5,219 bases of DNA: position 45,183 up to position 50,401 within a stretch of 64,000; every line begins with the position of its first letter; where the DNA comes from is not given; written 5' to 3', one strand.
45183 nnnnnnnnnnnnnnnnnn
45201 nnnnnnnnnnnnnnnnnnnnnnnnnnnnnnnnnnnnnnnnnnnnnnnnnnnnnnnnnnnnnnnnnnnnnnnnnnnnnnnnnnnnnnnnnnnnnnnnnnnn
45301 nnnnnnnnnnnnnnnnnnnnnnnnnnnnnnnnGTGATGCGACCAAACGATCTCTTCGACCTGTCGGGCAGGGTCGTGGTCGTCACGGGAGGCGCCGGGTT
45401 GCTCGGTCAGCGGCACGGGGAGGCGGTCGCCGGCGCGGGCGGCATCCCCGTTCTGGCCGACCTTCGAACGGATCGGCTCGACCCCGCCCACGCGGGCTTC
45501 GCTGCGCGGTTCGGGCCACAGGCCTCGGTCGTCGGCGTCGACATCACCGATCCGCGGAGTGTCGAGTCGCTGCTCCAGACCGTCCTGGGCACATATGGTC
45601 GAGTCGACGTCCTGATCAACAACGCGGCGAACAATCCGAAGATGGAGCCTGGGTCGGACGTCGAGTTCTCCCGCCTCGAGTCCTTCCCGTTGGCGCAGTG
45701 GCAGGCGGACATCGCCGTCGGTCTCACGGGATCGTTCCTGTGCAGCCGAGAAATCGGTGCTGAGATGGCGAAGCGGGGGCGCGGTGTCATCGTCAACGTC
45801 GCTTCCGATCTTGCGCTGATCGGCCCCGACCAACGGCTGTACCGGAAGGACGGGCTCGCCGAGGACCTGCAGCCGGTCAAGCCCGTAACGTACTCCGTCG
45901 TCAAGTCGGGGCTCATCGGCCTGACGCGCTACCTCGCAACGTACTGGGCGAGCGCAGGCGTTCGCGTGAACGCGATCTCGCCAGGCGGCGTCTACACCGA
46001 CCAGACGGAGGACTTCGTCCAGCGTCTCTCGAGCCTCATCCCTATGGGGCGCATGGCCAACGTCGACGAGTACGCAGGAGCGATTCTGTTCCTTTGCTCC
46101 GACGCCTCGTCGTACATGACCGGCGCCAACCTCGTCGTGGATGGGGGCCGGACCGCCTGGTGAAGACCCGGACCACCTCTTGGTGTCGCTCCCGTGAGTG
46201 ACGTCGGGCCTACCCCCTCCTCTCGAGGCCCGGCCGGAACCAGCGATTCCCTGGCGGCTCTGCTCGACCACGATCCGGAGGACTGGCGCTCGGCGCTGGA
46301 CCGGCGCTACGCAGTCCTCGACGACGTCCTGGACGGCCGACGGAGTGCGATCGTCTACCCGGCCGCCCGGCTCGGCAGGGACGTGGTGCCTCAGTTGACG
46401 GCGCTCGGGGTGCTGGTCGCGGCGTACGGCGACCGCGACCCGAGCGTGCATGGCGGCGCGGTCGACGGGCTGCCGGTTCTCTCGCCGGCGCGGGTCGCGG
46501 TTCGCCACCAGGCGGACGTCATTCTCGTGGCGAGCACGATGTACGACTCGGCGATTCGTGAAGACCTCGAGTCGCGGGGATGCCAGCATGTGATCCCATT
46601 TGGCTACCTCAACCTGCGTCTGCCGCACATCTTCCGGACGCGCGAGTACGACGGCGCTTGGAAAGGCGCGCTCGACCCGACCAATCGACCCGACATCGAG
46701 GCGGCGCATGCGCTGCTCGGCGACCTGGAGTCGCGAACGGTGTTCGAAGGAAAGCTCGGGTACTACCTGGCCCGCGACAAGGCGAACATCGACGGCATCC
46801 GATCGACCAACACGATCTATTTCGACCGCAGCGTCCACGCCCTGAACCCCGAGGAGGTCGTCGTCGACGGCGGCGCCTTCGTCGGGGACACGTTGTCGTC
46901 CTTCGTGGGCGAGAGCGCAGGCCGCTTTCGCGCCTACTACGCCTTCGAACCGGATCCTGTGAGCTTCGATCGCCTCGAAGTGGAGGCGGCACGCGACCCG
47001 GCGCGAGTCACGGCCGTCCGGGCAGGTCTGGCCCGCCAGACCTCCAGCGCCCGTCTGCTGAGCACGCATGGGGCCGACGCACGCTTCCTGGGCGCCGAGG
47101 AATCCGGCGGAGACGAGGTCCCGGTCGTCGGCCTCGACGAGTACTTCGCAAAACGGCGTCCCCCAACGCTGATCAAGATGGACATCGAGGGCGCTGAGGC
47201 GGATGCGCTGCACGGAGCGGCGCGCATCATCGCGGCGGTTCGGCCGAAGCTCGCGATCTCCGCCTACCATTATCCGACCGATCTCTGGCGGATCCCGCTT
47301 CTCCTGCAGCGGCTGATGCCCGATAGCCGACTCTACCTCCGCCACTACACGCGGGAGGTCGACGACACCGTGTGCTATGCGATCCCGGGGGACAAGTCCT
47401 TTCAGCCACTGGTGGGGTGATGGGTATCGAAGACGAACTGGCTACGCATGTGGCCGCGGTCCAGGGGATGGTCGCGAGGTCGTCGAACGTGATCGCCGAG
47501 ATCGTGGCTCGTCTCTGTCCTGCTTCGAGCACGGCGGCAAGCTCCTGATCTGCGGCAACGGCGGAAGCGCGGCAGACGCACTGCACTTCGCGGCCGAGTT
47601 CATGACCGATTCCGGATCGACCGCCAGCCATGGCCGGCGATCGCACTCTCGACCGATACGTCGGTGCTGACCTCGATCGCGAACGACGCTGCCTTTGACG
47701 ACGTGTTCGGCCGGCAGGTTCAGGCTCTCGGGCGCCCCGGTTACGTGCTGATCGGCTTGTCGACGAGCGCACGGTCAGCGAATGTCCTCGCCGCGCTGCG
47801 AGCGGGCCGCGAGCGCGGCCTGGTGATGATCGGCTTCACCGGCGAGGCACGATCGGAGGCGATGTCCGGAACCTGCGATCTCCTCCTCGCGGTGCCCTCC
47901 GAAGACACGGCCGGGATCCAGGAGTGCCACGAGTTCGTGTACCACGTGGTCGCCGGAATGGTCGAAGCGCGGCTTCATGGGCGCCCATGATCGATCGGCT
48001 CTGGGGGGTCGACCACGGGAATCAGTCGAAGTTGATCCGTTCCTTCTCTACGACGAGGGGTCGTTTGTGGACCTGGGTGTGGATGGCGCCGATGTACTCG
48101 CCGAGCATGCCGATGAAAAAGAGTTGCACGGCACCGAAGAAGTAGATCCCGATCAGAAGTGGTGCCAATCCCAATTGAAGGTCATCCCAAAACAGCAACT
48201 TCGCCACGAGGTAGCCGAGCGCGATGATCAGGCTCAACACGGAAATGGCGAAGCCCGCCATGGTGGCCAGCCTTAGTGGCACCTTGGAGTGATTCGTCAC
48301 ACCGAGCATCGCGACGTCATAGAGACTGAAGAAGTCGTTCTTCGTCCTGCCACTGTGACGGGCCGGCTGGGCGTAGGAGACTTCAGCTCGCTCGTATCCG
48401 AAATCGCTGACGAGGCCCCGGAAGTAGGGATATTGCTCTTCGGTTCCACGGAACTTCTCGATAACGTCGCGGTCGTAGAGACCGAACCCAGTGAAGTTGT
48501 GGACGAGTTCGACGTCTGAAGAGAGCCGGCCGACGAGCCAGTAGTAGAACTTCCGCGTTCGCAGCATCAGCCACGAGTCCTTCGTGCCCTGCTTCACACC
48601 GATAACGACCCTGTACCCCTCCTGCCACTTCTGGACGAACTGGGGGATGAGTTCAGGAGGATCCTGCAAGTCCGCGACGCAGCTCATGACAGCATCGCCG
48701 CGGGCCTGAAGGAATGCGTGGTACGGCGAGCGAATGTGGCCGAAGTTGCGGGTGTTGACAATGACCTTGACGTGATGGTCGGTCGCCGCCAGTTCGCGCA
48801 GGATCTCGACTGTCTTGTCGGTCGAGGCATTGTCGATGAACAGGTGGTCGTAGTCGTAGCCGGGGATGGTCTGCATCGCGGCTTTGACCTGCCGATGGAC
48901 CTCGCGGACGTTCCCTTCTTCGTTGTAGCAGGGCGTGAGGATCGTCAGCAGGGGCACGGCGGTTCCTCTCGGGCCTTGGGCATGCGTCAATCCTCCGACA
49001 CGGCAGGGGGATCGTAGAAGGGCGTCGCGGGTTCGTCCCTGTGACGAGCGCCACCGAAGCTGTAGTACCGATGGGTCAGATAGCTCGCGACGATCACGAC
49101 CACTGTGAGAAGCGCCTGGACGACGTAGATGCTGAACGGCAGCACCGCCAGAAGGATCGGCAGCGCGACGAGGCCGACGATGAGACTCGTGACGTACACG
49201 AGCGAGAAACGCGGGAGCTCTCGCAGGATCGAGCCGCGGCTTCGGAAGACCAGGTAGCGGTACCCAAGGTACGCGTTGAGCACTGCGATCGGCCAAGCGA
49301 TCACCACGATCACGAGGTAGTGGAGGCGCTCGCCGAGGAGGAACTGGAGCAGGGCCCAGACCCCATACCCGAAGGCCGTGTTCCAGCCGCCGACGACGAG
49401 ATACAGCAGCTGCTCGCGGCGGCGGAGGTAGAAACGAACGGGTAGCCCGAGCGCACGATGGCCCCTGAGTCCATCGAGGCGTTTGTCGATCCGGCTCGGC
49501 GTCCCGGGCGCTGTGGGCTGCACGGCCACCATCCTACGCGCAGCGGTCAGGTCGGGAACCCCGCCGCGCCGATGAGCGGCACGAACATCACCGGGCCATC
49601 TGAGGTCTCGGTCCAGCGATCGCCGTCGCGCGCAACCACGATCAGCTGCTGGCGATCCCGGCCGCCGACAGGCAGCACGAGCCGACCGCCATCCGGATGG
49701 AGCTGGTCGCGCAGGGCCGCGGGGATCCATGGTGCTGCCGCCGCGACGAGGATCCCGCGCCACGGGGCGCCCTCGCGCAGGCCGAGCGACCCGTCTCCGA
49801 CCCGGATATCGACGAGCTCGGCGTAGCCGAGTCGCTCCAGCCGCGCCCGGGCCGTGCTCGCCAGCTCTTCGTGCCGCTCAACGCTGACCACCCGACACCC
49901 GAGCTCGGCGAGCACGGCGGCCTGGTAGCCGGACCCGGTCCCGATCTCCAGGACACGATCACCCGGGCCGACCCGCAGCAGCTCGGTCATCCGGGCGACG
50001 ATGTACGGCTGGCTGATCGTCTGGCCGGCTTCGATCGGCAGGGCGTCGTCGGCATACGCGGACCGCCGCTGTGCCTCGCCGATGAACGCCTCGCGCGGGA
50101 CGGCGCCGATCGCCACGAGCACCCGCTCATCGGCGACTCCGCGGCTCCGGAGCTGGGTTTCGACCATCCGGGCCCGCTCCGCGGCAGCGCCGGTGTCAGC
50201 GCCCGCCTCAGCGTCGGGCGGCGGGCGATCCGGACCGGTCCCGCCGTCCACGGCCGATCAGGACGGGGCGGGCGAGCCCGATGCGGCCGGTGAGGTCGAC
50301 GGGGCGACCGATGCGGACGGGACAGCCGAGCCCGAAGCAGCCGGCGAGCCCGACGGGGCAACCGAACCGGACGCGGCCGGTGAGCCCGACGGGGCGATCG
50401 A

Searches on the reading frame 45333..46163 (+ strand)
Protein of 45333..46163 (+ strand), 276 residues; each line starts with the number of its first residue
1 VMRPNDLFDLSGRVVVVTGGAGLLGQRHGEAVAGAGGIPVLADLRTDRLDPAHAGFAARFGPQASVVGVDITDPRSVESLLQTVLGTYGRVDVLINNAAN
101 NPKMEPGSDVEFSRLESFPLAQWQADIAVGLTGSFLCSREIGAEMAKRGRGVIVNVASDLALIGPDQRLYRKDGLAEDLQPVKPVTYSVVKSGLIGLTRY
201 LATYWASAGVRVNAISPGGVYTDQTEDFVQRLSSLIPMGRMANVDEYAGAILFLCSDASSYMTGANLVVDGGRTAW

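Call 8: search_protein_families(library=pfam, proteins=[window:45333-46163:+], max_evalue=0.01)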
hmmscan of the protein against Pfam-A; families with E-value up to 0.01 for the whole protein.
window:45333-46163:+ (276 aa): 3 families
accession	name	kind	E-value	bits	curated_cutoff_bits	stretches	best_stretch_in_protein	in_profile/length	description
PF13561.12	adh_short_C2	-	1.3e-43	149.7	27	2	186-273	142-235/236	Enoyl-(Acyl carrier protein) reductase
PF00106.31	adh_short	-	2.2e-31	109.3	26.6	2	13-163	1-141/195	short chain dehydrogenase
PF08659.16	KR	-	0.0055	17.1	22.6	0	15-98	3-89/180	KR domain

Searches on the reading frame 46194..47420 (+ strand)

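Call 8: search_protein_families(library=pfam, proteins=[window:46194-47420:+], max_evalue=0.01)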
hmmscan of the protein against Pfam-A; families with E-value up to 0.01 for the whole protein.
window:46194-47420:+ (408 aa): 1 family
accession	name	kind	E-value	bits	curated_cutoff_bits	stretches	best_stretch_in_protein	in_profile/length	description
PF05050.19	Methyltransf_21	-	5.4e-14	53.1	22.7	1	225-383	1-167/173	Methyltransferase FkbM domain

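Call 87: search_protein_families(library=ncbifam, proteins=[window:46194-47420:+], max_evalue=1e-8)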
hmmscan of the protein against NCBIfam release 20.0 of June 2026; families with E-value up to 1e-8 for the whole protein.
window:46194-47420:+ (408 aa): 1 family
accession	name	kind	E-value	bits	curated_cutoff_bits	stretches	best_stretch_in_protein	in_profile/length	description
TIGR01444.1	fkbM_fam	subfamily_domain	3.1e-16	60.1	37.7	1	222-353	1-138/143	FkbM family methyltransferase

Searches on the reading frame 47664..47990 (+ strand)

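Call 8: search_protein_families(library=pfam, proteins=[window:47664-47990:+], max_evalue=0.01)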
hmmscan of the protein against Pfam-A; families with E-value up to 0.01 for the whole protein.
window:47664-47990:+ (108 aa): 2 families
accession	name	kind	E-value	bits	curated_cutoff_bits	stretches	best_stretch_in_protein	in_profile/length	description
PF13580.11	SIS_2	-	1.4e-07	32.1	27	1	4-60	80-138/138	SIS domain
PF01380.27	SIS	-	0.0044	17.3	25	1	21-83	49-110/131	SIS domain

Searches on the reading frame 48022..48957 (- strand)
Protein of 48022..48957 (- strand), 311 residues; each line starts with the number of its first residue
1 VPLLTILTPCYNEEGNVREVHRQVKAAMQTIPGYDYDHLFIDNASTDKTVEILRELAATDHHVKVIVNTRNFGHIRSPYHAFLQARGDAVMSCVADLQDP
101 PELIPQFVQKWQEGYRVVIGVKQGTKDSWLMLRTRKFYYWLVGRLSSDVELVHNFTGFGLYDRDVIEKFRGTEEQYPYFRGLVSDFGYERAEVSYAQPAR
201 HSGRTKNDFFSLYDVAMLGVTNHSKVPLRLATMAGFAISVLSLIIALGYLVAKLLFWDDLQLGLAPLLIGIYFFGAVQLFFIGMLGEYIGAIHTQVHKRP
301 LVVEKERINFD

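Call 8: search_protein_families(library=pfam, proteins=[window:48022-48957:-], max_evalue=0.01)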
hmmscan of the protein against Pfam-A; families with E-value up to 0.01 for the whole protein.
window:48022-48957:- (311 aa): 2 families
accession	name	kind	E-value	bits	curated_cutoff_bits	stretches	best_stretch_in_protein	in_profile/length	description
PF00535.33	Glycos_transf_2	-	1.5e-26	93.8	23.3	1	5-168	1-166/168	Glycosyl transferase family 2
PF04610.19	TrbL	-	0.0017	18.6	25.9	1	229-295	102-166/215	TrbL/VirB6 plasmid conjugal transfer protein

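Call 70: search_protein_families(library=ncbifam, proteins=[window:48022-48957:-], max_evalue=0.00001)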
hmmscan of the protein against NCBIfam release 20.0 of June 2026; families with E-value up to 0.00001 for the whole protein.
window:48022-48957:- (311 aa): 6 families
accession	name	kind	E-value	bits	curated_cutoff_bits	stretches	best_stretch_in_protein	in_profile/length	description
NF047588.1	GlcsyltransPgfSStrep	equivalog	2.5e-55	187.9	500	1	4-304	3-303/308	glycosyltransferase PgfS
NF007986.1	PRK10714.1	equivalog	1.7e-36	125.8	529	1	5-301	9-305/316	undecaprenyl-phosphate 4-deoxy-4-formamido-L-arabinose transferase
TIGR03937.1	PgaC_IcaA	equivalog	1.7e-10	40.4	422.3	1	2-96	45-135/407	poly-beta-1,6-N-acetyl-D-glucosamine synthase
NF047683.1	TeichurnBiosyTuaG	equivalog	4.4e-08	33.1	400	1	2-90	6-90/252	teichuronic acid biosynthesis protein TuaG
NF041875.1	EPS_EpsD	equivalog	2.2e-06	27.3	370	1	5-120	2-114/325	exopolysaccharide biosynthesis glycosyltransferase EpsD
NF041391.1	DPhHxTase_Halo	equivalog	5.7e-06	25.5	375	1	10-174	3-158/213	dolichyl-phosphate hexose transferase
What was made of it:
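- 48022..49532 (-): g37 GtrB/PgfS/ArnC-like GT2 with 2 TM helices, plus g38 GtrA-family flippase candidate. NF047588 PgfS, 188 bits, full length; ArnC, 126 bits (call 70).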

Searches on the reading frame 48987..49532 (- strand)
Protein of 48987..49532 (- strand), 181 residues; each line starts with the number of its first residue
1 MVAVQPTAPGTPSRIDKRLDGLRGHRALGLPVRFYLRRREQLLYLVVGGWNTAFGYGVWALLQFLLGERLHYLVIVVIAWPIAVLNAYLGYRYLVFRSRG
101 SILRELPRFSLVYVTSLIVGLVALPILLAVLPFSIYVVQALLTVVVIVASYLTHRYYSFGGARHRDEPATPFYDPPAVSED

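Call 8: search_protein_families(library=pfam, proteins=[window:48987-49532:-], max_evalue=0.01)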
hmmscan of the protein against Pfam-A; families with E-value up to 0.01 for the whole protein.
window:48987-49532:- (181 aa): 1 family
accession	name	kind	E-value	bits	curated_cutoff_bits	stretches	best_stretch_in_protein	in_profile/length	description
PF04138.20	GtrA_DPMS_TM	-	3.4e-15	56.7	26.1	1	44-159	2-117/117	GtrA/DPMS, transmembrane domain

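Call 70: search_protein_families(library=ncbifam, proteins=[window:48987-49532:-], max_evalue=0.00001)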
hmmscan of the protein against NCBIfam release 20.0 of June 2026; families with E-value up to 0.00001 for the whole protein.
window:48987-49532:- (181 aa): 0 families

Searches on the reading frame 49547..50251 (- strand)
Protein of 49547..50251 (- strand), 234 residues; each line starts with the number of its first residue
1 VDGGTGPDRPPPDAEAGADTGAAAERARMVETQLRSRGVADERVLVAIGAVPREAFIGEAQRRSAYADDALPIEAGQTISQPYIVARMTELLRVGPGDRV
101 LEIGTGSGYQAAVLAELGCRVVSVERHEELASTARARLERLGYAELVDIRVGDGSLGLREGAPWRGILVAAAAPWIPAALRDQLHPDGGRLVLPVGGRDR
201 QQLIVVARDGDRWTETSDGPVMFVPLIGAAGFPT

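Call 8: search_protein_families(library=pfam, proteins=[window:49547-50251:-], max_evalue=0.01)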
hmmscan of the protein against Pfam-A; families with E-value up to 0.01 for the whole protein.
window:49547-50251:- (234 aa): 11 families
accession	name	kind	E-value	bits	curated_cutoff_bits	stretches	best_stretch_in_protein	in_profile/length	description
PF01135.25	PCMT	-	4.4e-56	190.4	20.3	1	32-228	8-207/210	Protein-L-isoaspartate(D-aspartate) O-methyltransferase (PCMT)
PF08241.18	Methyltransf_11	-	1.7e-05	25.8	21.2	1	101-155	1-52/95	Methyltransferase domain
PF13649.12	Methyltransf_25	-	5.4e-05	24.2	27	1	100-153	1-54/97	Methyltransferase domain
PF00398.26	RrnaAD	-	6.9e-05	22.5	24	1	86-139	20-73/263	Ribosomal RNA adenine dimethylase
PF02353.26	CMAS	-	9.9e-05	22.2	27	1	85-151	51-118/273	Mycolic acid cyclopropane synthetase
PF13847.12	Methyltransf_31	-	0.00014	22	27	1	97-145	4-55/145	Methyltransferase domain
PF13489.12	Methyltransf_23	-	0.00081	19.6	27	1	95-132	21-58/164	Methyltransferase domain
PF13679.12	Methyltransf_32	-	0.0013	19.1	27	1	91-146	20-82/143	Methyltransferase domain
PF04445.19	SAM_MT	-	0.0015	18.4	26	1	99-138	74-113/230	Putative SAM-dependent methyltransferase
PF08704.16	GCD14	-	0.0019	18.4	26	1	86-153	30-100/247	tRNA methyltransferase complex GCD14 subunit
PF08242.18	Methyltransf_12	-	0.0083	17.3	30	0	101-154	1-56/98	Methyltransferase domain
